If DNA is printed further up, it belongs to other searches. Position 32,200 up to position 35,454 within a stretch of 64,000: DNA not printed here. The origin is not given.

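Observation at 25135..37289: Nine-gene operon: giant SBP, two permease pairs, NHL propeller, Yip1 protein and a 984-aa unknown, with no ATPase, regulator or hydrolase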

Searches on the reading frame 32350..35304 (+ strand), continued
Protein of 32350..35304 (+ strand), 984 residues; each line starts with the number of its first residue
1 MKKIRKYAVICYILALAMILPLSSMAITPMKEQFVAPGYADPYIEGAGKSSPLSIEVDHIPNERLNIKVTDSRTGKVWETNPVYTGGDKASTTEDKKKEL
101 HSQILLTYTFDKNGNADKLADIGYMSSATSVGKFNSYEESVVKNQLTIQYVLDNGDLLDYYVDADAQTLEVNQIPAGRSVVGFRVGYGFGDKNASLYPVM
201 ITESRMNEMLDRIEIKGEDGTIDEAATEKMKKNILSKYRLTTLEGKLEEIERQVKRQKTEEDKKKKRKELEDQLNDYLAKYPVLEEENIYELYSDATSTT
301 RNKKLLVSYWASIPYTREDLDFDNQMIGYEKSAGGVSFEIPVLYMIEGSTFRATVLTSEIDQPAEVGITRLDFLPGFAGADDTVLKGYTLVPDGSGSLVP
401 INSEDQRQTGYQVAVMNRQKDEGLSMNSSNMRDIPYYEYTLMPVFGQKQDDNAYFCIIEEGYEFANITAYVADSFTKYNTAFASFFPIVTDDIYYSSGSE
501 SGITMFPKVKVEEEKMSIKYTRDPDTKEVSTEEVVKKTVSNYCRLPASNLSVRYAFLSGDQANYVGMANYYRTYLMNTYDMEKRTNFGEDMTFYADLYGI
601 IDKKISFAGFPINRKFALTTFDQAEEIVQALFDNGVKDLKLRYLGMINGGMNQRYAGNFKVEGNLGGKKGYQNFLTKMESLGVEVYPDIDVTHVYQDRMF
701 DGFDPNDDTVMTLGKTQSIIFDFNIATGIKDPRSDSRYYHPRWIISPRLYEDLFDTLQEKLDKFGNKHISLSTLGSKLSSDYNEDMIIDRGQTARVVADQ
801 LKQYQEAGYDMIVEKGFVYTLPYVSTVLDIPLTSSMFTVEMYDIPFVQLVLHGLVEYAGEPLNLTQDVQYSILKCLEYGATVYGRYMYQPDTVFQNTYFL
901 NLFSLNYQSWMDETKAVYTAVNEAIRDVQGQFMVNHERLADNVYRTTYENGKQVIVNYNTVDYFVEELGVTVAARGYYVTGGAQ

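Call 40: find_encoding_contigs(protein=P0027, flank=10000, max_places=1)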
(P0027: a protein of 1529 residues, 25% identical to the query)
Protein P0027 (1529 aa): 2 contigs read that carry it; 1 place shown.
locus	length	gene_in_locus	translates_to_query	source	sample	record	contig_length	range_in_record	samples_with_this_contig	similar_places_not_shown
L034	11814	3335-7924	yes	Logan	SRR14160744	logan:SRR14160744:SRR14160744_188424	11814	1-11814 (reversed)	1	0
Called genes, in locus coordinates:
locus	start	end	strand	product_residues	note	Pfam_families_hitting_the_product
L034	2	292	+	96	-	?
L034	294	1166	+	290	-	PF00528:BPD_transp_1 (faint)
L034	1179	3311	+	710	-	PF06739:SBBP (faint), PF01436:NHL (weak), PF17170:DUF5128 (faint), PF00515:TPR_1 (faint), PF07719:TPR_2 (faint), PF13432:TPR_16 (weak), PF04893:Yip1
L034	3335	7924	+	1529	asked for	PF18952:DUF5696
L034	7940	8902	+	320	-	PF00528:BPD_transp_1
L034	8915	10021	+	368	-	PF00528:BPD_transp_1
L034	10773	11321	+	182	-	PF05198:IF3_N, PF00707:IF3_C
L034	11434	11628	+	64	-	PF01632:Ribosomal_L35p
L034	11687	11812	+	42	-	?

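Call 52: search_protein_families(library=pfam, alignment_id=A5, max_evalue=0.00001)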
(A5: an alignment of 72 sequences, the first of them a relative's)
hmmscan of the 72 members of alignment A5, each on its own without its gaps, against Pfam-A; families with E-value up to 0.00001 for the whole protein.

A. member 1, L010:8970-9893:+ (308 aa): 1 family
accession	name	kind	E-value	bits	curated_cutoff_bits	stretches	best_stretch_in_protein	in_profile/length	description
PF05721.19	PhyH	-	6.8e-08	33.5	22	1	69-274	68-212/213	Phytanoyl-CoA dioxygenase (PhyH)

B. families by the number of members that match (of 72 scanned): 117 families (the first 25 are shown)
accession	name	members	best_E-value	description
PF01074.27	Glyco_hydro_38N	3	2.1e-93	Glycosyl hydrolases family 38 N-terminal domain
PF07748.19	Glyco_hydro_38C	3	6.1e-70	Glycosyl hydrolases family 38 C-terminal domain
PF13416.11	SBP_bac_8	3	1.1e-31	Bacterial extracellular solute-binding protein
PF09261.16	Alpha-mann_mid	3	2.9e-29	Alpha mannosidase middle domain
PF00728.28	Glyco_hydro_20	3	6.7e-12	Glycosyl hydrolase family 20, catalytic domain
PF04616.20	Glyco_hydro_43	2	2.2e-94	Glycosyl hydrolases family 43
PF00759.25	Glyco_hydro_9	2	1.8e-84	Glycosyl hydrolase family 9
PF00704.34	Glyco_hydro_18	2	3.9e-73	Glycosyl hydrolases family 18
PF18438.7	Glyco_hydro_38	2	2e-40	Glycosyl hydrolases family 38 C-terminal domain 1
PF07690.21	MFS_1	2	3.6e-38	Major Facilitator Superfamily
PF00005.33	ABC_tran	2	7.1e-34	ABC transporter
PF13377.12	Peripla_BP_3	2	5e-31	Periplasmic binding protein-like domain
PF01547.30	SBP_bac_1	2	1.8e-28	Bacterial extracellular solute-binding protein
PF00532.27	Peripla_BP_1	2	3.3e-25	Periplasmic binding proteins and sugar binding domain of LacI family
PF00356.27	LacI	2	1.3e-22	Bacterial regulatory proteins, lacI family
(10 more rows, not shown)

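Call 53: search_protein_families(library=pfam, proteins=[L018:15603-16625:+, L018:16638-19238:+, L018:19260-20306:+, L024:14465-15490:+, L024:15609-18419:+, L023:14002-16779:+, L012:16289-19129:+, L029:13961-17026:+, L025:17552-20785:+, L021:14560-17733:+], max_evalue=0.0001)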
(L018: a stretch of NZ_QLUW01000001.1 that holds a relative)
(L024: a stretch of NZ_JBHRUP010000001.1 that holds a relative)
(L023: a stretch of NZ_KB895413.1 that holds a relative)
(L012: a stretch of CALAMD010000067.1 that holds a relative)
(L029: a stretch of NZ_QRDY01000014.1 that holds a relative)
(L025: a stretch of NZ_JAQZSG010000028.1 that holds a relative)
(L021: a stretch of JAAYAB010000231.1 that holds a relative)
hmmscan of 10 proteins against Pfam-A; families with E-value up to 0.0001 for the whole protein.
L018:15603-16625:+ (341 aa): 1 family
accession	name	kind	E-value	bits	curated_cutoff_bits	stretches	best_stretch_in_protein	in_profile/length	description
PF06452.16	CBM9_1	-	1e-10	42.2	23.4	1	30-151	1-106/185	Carbohydrate family 9 binding domain-like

L018:16638-19238:+ (867 aa): 2 families
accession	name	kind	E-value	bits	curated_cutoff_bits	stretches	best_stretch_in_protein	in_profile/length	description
PF01841.26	Transglut_core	-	4.6e-17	62.7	23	1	130-213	13-103/108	Transglutaminase-like superfamily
PF02369.22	Big_1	-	1.1e-05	25.8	34.9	1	274-320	19-65/93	Bacterial Ig-like domain (group 1)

L018:19260-20306:+ (349 aa): 1 family
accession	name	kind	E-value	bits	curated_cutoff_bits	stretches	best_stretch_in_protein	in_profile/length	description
PF00704.34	Glyco_hydro_18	-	8.3e-73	246.2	29.6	1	28-332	19-315/317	Glycosyl hydrolases family 18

L024:14465-15490:+ (342 aa): 1 family
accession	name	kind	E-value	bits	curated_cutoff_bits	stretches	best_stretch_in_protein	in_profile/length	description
PF00728.28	Glyco_hydro_20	-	3e-11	43.7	22.3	1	53-209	69-227/348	Glycosyl hydrolase family 20, catalytic domain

L024:15609-18419:+ (937 aa): 5 families
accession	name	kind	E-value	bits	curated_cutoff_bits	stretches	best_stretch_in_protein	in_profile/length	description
PF18438.7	Glyco_hydro_38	-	3.9e-37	127.2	28.4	1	409-519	1-110/111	Glycosyl hydrolases family 38 C-terminal domain 1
PF01074.27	Glyco_hydro_38N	-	1.1e-32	114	25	1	11-276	1-257/270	Glycosyl hydrolases family 38 N-terminal domain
PF09261.16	Alpha-mann_mid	-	4.9e-16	59.1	31.1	1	302-394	5-96/96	Alpha mannosidase middle domain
PF07748.19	Glyco_hydro_38C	-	7.2e-13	49.7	25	1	541-767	1-200/206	Glycosyl hydrolases family 38 C-terminal domain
PF17677.7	Glyco_hydro38C2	-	1.2e-05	25.8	22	1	854-931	3-72/72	Glycosyl hydrolases family 38 C-terminal beta sandwich domain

L023:14002-16779:+ (926 aa): 5 families
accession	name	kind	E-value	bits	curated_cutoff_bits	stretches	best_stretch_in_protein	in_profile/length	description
PF18438.7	Glyco_hydro_38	-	2e-40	137.8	28.4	1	404-513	2-110/111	Glycosyl hydrolases family 38 C-terminal domain 1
PF01074.27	Glyco_hydro_38N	-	1.1e-31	110.7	25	1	6-271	1-257/270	Glycosyl hydrolases family 38 N-terminal domain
PF09261.16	Alpha-mann_mid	-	5e-15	55.8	31.1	1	297-388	5-95/96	Alpha mannosidase middle domain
PF17677.7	Glyco_hydro38C2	-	4.1e-11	43.3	22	1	847-920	2-72/72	Glycosyl hydrolases family 38 C-terminal beta sandwich domain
PF07748.19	Glyco_hydro_38C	-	7.9e-11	43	25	1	534-762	1-200/206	Glycosyl hydrolases family 38 C-terminal domain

L012:16289-19129:+ (947 aa): 1 family
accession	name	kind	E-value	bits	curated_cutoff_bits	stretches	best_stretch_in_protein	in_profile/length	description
PF02687.27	FtsX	-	6.3e-14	52.5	25.5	2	309-423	8-119/120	FtsX-like permease C-terminal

L029:13961-17026:+ (1022 aa): 5 families
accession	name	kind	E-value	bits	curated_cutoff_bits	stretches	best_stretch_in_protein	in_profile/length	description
PF16990.11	CBM_35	-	5.9e-16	59.3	28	2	192-314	3-118/121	Carbohydrate binding module (family 35)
PF03422.21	CBM_6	-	3.2e-13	50.5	28.9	2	74-173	17-123/125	Carbohydrate binding module (family 6)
PF17801.7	Melibiase_C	-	1.5e-09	38.3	22.9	1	947-1011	14-71/71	Alpha galactosidase C-terminal beta sandwich domain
PF18099.7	CBM_35_2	-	1.6e-09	38.2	23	0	211-299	8-99/112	Carbohydrate binding module (family 35)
PF03944.20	Endotoxin_C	-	3.3e-05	24.7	21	0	90-173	41-138/142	delta endotoxin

L025:17552-20785:+ (1078 aa): 5 families
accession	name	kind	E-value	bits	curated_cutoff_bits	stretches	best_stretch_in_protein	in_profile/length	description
PF01074.27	Glyco_hydro_38N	-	2.1e-93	313.1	25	1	272-545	1-269/270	Glycosyl hydrolases family 38 N-terminal domain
PF07748.19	Glyco_hydro_38C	-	6.1e-70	236.1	25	1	740-944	1-205/206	Glycosyl hydrolases family 38 C-terminal domain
PF09261.16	Alpha-mann_mid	-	2.9e-29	101.4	31.1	1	552-648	1-94/96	Alpha mannosidase middle domain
PF17677.7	Glyco_hydro38C2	-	2.9e-18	66.2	22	1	1001-1072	1-72/72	Glycosyl hydrolases family 38 C-terminal beta sandwich domain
PF03065.20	Glyco_hydro_57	-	2.5e-05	24.2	21.2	1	307-416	70-173/291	Glycosyl hydrolase family 57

L021:14560-17733:+ (1058 aa): 3 families
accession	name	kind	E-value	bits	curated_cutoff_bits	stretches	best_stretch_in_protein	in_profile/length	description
PF17132.9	Glyco_hydro_106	-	5.2e-28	98.4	29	1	280-723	313-738/743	alpha-L-rhamnosidase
PF02837.24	Glyco_hydro_2_N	-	8.6e-07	29.5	28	1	959-1029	60-134/169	Glycosyl hydrolases family 2, sugar binding domain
PF22666.2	Glyco_hydro_2_N2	-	4e-05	24.2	27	0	966-1033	50-122/167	Glycosyl hydrolase 2 galactose-binding domain-like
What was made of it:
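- Flanking CAZymes are too varied to name a dietary substrate (calls 52, 53).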

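Call 55: search_protein_representatives(protein=window:32350-35301:+)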
Query: 984 residues. Proteins with E-value up to 0.001 (for the whole library): 4346; up to 1e-10: 3667; up to 1e-30: 2163. The best 150 are listed.
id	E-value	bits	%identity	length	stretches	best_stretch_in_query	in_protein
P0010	0.0e+00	1103.7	53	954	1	3-982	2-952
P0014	1.7e-282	956.3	50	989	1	3-982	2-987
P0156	4.5e-245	832.4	44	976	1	1-979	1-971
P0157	2.0e-236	803.8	44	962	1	3-984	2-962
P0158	1.1e-121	424.0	37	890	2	549-982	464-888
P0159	1.6e-113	397.1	33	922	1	5-979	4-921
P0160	1.4e-111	390.6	34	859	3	544-980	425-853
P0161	3.4e-110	386.0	38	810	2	544-982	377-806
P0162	5.0e-106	372.2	34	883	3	544-979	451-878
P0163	1.2e-105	371.0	35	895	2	544-982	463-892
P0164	2.5e-105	369.9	36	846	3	547-982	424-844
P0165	1.6e-103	364.0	35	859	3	546-960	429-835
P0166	2.5e-101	356.7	34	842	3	549-963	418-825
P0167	1.3e-99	351.0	36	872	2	550-978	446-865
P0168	1.4e-99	350.9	35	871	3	547-983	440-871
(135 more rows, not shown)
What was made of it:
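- On Pfam DUF5696 (PF18952): The family has 4346 representatives at the 50%-identity cluster level with E<=1e-3 (call 55).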

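Call 70: search_protein_families(library=pfam, alignment_id=A1, max_evalue=1)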
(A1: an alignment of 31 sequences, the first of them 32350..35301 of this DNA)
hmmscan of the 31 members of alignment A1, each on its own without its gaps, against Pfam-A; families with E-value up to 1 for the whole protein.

A. member 1, window:32350-35301:+ (984 aa): 2 families
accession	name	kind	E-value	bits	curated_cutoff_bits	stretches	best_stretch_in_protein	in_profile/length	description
PF18952.6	DUF5696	-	2.1e-160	535.7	25.6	2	545-977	192-612/612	Family of unknown function (DUF5696)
PF12092.13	DUF3568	-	0.019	15.5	23.2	1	913-974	46-107/124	Protein of unknown function (DUF3568)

B. families by the number of members that match (of 31 scanned): 23 families
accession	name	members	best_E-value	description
PF18952.6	DUF5696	31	3.4e-193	Family of unknown function (DUF5696)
PF10234.14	Cluap1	2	0.01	Clusterin-associated protein-1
PF04055.27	Radical_SAM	2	0.2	Radical SAM superfamily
PF22184.2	CBM_56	1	0.002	Carbohydrate binding module family 56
PF16688.10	CNV-Replicase_N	1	0.0028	Replicase polyprotein N-term from Coronavirus nsp1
PF13326.11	PSII_Pbs27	1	0.012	Photosystem II Pbs27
PF12092.13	DUF3568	1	0.019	Protein of unknown function (DUF3568)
PF24165.1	TMP_C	1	0.027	Tape measure protein C-terminal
PF08244.19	Glyco_hydro_32C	1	0.027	Glycosyl hydrolases family 32 C terminal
PF20420.3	DUF6702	1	0.041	Domain of unknown function (DUF6702)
PF13791.11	Sigma_reg_C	1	0.041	Sigma factor regulator C-terminal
PF13476.12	AAA_23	1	0.065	AAA domain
PF03486.20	HI0933_like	1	0.11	HI0933-like protein Rossmann domain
PF08706.16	D5_N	1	0.11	D5 N terminal like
PF05593.20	RHS_repeat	1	0.13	RHS Repeat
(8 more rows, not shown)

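Call 76: find_encoding_contigs(protein=P0033, flank=10000, max_places=1)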
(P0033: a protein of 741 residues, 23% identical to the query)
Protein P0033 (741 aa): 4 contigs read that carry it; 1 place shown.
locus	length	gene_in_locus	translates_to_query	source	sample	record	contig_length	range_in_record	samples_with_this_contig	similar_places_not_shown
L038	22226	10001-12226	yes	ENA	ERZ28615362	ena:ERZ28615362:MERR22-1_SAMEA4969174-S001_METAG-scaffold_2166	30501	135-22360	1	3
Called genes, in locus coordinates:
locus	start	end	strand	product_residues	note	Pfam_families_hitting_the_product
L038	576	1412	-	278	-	PF02311:AraC_binding, PF12833:HTH_18, PF00165:HTH_AraC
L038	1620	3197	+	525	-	PF00722:Glyco_hydro_16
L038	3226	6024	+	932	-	PF01547:SBP_bac_1, PF13416:SBP_bac_8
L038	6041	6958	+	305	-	PF00528:BPD_transp_1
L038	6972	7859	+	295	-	PF00528:BPD_transp_1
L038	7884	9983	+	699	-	PF04893:Yip1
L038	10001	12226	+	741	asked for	PF18952:DUF5696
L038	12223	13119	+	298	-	PF00528:BPD_transp_1 (weak)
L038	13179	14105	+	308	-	PF00528:BPD_transp_1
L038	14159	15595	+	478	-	PF01547:SBP_bac_1, PF13416:SBP_bac_8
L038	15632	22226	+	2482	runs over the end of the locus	PF09479:Flg_new (weak)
